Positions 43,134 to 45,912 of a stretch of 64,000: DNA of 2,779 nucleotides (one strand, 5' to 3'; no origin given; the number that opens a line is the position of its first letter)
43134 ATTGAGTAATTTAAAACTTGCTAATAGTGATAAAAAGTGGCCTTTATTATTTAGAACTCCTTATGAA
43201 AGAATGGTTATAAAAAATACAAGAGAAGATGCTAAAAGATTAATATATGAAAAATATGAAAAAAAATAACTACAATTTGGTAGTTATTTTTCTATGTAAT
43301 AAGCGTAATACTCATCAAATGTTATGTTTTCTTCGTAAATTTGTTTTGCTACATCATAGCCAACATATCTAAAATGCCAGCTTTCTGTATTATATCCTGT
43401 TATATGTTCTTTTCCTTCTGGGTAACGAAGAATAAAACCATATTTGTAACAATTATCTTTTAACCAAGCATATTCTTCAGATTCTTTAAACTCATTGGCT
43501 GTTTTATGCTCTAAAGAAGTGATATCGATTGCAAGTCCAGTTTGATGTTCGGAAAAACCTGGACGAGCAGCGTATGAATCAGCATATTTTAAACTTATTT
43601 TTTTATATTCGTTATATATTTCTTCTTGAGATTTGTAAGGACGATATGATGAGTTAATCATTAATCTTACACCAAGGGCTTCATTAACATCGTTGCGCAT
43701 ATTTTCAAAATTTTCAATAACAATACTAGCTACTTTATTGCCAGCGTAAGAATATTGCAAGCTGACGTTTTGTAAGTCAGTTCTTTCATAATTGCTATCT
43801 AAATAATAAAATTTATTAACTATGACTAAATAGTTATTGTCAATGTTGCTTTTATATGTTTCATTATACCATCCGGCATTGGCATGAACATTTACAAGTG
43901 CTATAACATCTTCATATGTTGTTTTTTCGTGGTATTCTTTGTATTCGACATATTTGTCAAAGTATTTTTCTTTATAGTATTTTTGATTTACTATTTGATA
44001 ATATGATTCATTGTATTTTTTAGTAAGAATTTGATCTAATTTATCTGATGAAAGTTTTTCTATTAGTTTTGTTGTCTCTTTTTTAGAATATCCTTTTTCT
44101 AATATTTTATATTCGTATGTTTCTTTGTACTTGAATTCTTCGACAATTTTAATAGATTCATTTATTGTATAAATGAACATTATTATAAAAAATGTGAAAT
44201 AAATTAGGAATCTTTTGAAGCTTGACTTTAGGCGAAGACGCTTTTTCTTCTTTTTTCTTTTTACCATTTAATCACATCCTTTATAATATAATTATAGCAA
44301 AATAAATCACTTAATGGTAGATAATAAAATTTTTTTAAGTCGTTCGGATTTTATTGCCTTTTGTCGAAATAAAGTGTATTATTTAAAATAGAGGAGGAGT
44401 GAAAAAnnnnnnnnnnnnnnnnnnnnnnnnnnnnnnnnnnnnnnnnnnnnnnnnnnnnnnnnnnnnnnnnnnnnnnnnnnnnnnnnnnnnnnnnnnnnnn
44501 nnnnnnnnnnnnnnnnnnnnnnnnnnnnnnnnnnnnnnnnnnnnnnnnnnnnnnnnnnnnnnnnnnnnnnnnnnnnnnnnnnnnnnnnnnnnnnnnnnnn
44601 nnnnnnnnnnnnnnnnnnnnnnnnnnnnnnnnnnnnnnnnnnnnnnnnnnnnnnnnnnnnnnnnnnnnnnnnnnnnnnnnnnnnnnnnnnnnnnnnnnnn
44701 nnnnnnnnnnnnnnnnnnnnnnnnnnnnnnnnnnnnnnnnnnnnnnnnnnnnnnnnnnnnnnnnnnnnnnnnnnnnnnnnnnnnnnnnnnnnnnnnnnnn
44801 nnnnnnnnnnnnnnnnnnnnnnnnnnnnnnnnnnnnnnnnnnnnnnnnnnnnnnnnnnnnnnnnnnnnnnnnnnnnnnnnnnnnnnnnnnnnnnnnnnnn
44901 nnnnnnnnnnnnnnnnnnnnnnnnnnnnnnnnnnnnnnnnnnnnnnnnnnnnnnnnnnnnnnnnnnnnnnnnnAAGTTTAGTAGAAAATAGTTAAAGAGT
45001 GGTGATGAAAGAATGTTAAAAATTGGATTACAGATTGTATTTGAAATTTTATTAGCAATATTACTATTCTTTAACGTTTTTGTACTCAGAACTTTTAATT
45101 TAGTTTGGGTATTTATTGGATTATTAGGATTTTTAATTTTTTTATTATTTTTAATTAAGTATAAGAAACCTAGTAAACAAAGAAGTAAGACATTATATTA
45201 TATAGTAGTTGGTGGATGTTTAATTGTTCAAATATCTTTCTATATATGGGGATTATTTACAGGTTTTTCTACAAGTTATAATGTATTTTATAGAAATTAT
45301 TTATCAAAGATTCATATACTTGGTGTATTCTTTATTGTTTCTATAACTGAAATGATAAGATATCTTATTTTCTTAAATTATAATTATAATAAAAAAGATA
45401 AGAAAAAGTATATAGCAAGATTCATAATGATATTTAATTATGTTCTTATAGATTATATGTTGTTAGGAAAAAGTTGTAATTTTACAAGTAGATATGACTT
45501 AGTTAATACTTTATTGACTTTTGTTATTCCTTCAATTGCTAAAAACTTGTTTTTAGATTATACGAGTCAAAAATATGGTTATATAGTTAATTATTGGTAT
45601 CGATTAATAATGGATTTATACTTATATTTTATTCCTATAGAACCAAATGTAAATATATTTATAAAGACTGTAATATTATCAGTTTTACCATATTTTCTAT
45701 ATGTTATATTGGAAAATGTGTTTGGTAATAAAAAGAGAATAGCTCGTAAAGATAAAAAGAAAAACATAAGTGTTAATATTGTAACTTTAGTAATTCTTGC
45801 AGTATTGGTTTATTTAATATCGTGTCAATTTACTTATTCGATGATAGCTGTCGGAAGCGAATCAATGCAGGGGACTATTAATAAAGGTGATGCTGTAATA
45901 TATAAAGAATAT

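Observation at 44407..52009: SipW/TasA-like secretion-processing locus with an atypical peptidase and multiple cognate substrates, inserted into the lepA-hemW-hrcA housekeeping cluster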

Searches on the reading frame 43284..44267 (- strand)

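Call 3: search_protein_families(library=pfam, proteins=[window:43284-44267:-], max_evalue=0.1)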
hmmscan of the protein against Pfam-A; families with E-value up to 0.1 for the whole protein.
window:43284-44267:- (327 aa): 3 families
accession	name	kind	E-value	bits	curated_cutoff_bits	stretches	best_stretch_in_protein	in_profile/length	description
PF02557.22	VanY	-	2.2e-36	125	25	1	178-303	3-131/132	D-alanyl-D-alanine carboxypeptidase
PF13539.11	Peptidase_M15_4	-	0.0055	17.7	25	1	236-275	4-46/70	D-alanyl-D-alanine carboxypeptidase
PF08291.16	Peptidase_M15_3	-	0.037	14.6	23.2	0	184-212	26-53/108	Peptidase M15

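Call 4: search_protein_families(library=ncbifam, proteins=[window:43284-44267:-], max_evalue=0.1)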
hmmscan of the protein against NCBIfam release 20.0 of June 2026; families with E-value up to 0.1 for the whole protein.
window:43284-44267:- (327 aa): 6 families
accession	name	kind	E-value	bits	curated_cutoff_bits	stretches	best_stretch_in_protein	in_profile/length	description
NF041194.1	LD_carboxy_LdcB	exception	8.9e-32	110.5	275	1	147-322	17-174/180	LD-carboxypeptidase LdcB/DacB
NF000380.1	vanXY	equivalog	9.7e-31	106.7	250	1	146-323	1-178/179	D,D-carboxypeptidase/D,D-dipeptidase VanXY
NF000472.1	vanY_AFMPt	exception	5.4e-27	94.7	425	1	98-326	12-234/283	VanY-A/VanY-F/VanY-M family D-Ala-D-Ala carboxypeptidase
NF000473.1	vanY_BG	exception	3.2e-26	92.3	400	1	142-321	96-271/274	VanY-B/VanY-G family D-Ala-D-Ala carboxypeptidase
NF000149.1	vanXY_G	exception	1.4e-18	66.9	500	1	138-323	8-192/254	D-Ala-D-Ala dipeptidase/D-Ala-D-Ala carboxypeptidase VanXY-G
NF007557.0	PRK10178.1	equivalog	0.0029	17.3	176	1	193-255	55-112/188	D-alanyl-D-alanine dipeptidase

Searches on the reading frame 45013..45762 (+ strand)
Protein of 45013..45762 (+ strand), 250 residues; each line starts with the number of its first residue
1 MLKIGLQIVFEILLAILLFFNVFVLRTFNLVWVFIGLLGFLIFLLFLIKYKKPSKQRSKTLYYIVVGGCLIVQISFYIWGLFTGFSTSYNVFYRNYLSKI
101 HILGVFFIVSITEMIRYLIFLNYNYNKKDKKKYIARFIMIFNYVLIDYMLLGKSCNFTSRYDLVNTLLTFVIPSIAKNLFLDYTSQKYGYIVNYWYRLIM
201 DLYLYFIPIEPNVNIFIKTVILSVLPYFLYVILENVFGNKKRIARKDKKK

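Call 88: search_solved_structures(query=A7, max_evalue=10, show_alignments=3)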
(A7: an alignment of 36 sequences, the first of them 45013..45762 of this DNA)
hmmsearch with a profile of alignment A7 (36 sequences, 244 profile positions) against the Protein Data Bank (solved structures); distinct sequences matched with E-value up to 10: 1.
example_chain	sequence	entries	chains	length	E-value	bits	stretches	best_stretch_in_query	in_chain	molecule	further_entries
6eu6_A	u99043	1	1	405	3.1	10.4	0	61-186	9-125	Ammonium transporter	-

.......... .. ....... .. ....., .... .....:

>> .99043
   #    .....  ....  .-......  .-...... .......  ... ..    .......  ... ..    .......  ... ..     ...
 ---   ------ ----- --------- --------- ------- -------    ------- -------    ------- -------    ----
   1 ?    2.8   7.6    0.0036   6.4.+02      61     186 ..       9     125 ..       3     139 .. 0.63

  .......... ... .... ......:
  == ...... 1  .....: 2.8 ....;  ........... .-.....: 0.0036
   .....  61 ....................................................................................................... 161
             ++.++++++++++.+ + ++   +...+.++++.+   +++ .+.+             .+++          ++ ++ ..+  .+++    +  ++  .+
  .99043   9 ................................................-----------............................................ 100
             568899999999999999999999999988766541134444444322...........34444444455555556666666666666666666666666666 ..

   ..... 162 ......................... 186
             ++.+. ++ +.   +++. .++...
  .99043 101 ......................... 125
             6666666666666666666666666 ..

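Call 89: search_protein_families(library=pfam, alignment_id=A7, max_evalue=5)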
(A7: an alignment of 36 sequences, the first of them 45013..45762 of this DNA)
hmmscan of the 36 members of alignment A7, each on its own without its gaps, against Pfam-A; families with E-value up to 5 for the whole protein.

A. member 1, window:45013-45762:+ (250 aa): 1 family
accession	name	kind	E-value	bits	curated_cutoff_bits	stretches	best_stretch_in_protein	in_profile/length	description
PF13567.11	DUF4131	-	4.7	7.3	31.6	2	29-88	4-57/165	Domain of unknown function (DUF4131)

B. families by the number of members that match (of 36 scanned): 23 families
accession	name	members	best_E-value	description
PF13567.11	DUF4131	3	0.12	Domain of unknown function (DUF4131)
PF13789.11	DUF4181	1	0.002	Domain of unknown function (DUF4181)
PF04973.17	NMN_transporter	1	0.009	Nicotinamide mononucleotide transporter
PF17870.6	Insulin_TMD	1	0.02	Insulin receptor trans-membrane segment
PF09490.15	CbtA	1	0.03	Probable cobalt transporter subunit (CbtA)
PF09590.15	Env-gp36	1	0.033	Lentivirus surface glycoprotein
PF05940.17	NnrS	1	0.04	NnrS protein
PF23605.1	FKS1_dom2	1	0.059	1,3-beta-glucan synthase component FKS1, second domain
PF14288.11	FKS1_dom1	1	0.097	1,3-beta-glucan synthase subunit FKS1, domain-1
PF10337.15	ArAE_2_N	1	0.1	Putative ER transporter, 6TM, N-terminal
PF01741.23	MscL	1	0.17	Large-conductance mechanosensitive channel, MscL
PF16020.10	Deltameth_res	1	0.32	Deltamethrin resistance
PF08045.16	CDC14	1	0.48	Cell division control protein 14, SIN component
PF16839.10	Antimicrobial25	1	0.77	Nematode antimicrobial peptide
PF11833.13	CPP1-like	1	1.1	Protein CHAPERONE-LIKE PROTEIN OF POR1-like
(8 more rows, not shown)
